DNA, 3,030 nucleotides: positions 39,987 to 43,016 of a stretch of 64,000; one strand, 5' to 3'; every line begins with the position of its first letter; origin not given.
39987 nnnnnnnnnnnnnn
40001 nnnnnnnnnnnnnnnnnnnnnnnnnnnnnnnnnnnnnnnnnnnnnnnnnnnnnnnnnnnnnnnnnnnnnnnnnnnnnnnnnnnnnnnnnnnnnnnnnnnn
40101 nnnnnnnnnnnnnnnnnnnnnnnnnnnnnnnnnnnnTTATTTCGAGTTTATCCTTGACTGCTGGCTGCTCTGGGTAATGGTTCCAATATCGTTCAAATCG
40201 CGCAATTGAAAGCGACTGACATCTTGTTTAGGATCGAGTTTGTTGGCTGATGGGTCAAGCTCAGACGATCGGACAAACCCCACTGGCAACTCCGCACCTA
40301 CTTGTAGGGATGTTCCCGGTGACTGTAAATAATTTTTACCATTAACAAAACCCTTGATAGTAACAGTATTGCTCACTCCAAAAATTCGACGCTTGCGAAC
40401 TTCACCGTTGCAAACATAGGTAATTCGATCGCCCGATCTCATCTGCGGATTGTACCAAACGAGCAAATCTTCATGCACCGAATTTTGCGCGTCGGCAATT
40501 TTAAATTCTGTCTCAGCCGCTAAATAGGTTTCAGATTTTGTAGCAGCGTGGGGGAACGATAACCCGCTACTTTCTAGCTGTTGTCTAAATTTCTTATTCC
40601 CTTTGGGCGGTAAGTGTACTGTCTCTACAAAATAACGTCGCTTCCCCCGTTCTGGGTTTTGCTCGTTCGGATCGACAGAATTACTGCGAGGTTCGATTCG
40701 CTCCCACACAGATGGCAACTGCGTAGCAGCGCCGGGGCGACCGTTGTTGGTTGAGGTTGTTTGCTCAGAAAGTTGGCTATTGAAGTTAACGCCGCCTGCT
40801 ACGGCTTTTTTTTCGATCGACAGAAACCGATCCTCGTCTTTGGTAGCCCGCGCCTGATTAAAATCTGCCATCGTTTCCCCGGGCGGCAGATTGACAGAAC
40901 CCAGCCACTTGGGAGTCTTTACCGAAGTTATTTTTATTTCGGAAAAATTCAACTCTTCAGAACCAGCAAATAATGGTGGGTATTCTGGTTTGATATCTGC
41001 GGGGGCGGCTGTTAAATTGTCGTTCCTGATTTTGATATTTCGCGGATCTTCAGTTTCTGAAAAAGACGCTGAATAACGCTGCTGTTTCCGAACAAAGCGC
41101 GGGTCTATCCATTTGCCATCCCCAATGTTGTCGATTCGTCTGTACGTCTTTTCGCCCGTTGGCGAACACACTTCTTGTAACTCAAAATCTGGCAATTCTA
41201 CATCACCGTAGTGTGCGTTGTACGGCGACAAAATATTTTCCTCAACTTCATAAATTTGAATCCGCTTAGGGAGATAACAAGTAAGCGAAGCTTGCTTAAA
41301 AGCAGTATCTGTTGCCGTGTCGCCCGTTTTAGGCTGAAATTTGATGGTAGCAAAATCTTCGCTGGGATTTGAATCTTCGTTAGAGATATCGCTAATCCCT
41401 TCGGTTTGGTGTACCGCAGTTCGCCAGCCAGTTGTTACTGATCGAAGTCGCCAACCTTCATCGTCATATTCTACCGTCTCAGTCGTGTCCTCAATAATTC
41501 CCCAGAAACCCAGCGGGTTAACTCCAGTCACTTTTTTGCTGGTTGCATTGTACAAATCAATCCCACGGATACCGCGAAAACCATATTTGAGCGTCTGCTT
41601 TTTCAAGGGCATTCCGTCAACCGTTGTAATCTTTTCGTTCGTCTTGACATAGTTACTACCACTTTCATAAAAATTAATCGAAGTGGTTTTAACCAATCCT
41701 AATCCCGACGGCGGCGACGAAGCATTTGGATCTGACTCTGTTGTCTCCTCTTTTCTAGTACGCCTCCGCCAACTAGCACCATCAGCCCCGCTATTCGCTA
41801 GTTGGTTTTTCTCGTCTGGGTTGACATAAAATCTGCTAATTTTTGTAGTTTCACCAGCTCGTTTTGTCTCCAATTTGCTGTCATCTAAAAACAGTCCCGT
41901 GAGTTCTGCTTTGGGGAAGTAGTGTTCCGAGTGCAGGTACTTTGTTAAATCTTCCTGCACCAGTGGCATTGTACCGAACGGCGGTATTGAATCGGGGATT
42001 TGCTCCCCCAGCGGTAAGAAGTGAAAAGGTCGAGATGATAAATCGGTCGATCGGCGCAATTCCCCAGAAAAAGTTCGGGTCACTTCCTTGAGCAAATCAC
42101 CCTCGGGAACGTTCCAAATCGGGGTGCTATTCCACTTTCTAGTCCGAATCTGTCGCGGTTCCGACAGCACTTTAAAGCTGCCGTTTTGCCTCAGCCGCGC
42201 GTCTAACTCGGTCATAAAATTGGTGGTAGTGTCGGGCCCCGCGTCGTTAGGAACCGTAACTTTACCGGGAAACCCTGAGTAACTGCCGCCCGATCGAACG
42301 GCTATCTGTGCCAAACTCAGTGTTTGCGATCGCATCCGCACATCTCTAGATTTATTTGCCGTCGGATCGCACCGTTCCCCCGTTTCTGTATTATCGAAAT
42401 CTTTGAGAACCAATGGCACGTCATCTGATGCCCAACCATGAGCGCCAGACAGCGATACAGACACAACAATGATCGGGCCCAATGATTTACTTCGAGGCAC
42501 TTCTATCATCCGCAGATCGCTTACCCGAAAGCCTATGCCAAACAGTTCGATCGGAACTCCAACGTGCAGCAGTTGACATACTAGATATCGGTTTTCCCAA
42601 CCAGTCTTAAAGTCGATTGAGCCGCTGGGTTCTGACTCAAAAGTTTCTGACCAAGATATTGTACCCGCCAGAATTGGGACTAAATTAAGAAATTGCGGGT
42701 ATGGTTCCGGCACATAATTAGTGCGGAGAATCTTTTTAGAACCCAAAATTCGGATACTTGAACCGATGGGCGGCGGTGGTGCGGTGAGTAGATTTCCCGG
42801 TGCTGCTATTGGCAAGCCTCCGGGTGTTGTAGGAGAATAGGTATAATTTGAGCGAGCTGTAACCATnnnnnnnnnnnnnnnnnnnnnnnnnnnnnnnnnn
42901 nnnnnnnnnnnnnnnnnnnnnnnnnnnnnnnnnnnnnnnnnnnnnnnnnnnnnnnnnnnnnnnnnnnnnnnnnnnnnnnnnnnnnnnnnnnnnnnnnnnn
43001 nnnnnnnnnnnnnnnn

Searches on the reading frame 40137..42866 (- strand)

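Call 67: search_protein_families(library=pfam, proteins=[window:40137-42866:-], max_evalue=0.001)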
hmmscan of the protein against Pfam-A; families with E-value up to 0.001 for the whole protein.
window:40137-42866:- (909 aa): 0 families

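Call 76: search_protein_families(library=phrogs, proteins=[window:40137-42866:-], max_evalue=0.001)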
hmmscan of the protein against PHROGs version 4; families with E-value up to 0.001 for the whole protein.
window:40137-42866:- (909 aa): 1 family
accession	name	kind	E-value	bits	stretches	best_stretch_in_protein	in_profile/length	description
phrog_15468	-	unknown function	5.5e-57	193.8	1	37-890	123-848/1704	-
